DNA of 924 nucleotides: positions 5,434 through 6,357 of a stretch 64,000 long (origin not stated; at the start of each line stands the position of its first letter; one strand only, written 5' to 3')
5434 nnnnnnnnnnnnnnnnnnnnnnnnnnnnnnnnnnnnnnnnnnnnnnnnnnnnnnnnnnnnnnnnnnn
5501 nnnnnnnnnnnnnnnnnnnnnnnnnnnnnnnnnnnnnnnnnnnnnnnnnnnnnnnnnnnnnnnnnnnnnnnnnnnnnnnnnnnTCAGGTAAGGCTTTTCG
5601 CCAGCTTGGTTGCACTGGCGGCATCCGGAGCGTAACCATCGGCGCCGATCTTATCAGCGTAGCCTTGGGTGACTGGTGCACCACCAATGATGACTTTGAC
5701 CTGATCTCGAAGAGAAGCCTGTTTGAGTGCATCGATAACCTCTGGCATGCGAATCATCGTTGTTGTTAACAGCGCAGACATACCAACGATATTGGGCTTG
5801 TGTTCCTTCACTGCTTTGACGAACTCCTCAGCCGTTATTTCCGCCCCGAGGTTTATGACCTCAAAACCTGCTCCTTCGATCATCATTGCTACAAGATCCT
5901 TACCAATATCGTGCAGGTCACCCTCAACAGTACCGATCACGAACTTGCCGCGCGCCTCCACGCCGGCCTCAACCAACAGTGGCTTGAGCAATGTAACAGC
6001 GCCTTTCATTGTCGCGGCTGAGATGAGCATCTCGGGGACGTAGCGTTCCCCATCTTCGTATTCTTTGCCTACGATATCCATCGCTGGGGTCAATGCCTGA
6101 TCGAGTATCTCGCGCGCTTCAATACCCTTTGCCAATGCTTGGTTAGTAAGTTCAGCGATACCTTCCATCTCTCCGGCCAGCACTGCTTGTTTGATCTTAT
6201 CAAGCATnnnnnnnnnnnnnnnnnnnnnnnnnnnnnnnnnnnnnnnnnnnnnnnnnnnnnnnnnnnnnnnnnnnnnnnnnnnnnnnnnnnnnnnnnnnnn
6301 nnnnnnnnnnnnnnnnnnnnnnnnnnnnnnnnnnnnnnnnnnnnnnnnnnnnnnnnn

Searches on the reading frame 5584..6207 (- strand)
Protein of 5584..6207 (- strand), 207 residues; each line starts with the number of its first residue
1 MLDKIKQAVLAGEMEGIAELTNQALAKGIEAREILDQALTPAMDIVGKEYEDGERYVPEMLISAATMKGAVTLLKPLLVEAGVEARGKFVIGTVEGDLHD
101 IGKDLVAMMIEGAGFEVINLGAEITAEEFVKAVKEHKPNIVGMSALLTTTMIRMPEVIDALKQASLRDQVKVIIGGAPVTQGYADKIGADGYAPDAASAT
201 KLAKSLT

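Call 6: search_protein_families(library=pfam, proteins=[window:5584-6207:-], max_evalue=10)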
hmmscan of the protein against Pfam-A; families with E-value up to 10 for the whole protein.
window:5584-6207:- (207 aa): 2 families
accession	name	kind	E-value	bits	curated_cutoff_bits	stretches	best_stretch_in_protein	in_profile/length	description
PF02310.24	B12-binding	-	6.2e-30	104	32.1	1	87-199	1-119/121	B12 binding domain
PF02607.22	B12-binding_2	-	8.8e-22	77.5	23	1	2-75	2-74/74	B12 binding domain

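Call 54: search_protein_families(library=ncbifam, proteins=[window:5584-6207:-], max_evalue=0.001)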
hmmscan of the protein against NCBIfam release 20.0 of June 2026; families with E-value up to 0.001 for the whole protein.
window:5584-6207:- (207 aa): 16 families
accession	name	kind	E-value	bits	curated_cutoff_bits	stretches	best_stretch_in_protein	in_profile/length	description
NF047996.1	corrin_MtgC_2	exception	1.7e-64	217.2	370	1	2-206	5-209/212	glycine betaine-specific corrinoid protein MtgC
TIGR02370.1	pyl_corrinoid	subfamily_domain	4.6e-58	195.9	215.3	1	4-199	1-197/197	methyltransferase cognate corrinoid protein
NF041607.1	dimeth_corrin_MtbC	equivalog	8.4e-54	182.2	350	1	7-205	3-201/203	dimethylamine corrinoid protein MtbC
NF047995.1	corrinoid_MtgC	exception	3.1e-53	180.5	310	1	2-206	5-212/215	glycine betaine-specific corrinoid protein MtgC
NF040655.1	MtaC_Meth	equivalog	1.2e-40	139.1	420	1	2-205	36-236/253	methanol--corrinoid protein MtaC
NF040669.1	MtaC2_Meth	equivalog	7e-39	133.8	450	1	4-206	45-245/267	methanol--corrinoid protein MtaC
TIGR02082.1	metH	equivalog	2.1e-38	131.7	1010.85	1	3-193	648-838/1182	methionine synthase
NF007024.0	PRK09490.1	equivalog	3.6e-30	104.5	1497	1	4-180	664-843/1234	methionine synthase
NF002612.0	PRK02261.1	equivalog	2.6e-14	53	110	1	88-177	5-93/148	methylaspartate mutase subunit S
TIGR00640.1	acid_CoA_mut_C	subfamily_domain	2.3e-11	43.8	57.45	1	89-193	5-107/132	methylmalonyl-CoA mutase C-terminal domain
NF052513.1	TransRegCarH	equivalog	5.7e-11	42.2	400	1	4-193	86-264/274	HTH-type transcriptional repressor CarH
TIGR01501.1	MthylAspMutase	equivalog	1.8e-10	40.7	135.8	1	89-177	4-91/134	methylaspartate mutase subunit S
NF052385.1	Lys_5_6_beta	equivalog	8.6e-09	35.4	280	1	114-193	138-220/241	lysine 5,6-aminomutase subunit beta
NF006944.0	PRK09426.1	equivalog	1.1e-08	33.5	876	1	85-184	588-686/721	methylmalonyl-CoA mutase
NF040743.1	ornith_mutase_E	equivalog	1.1e-05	23.6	800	1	88-191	597-707/730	D-ornithine 4,5-aminomutase subunit OraE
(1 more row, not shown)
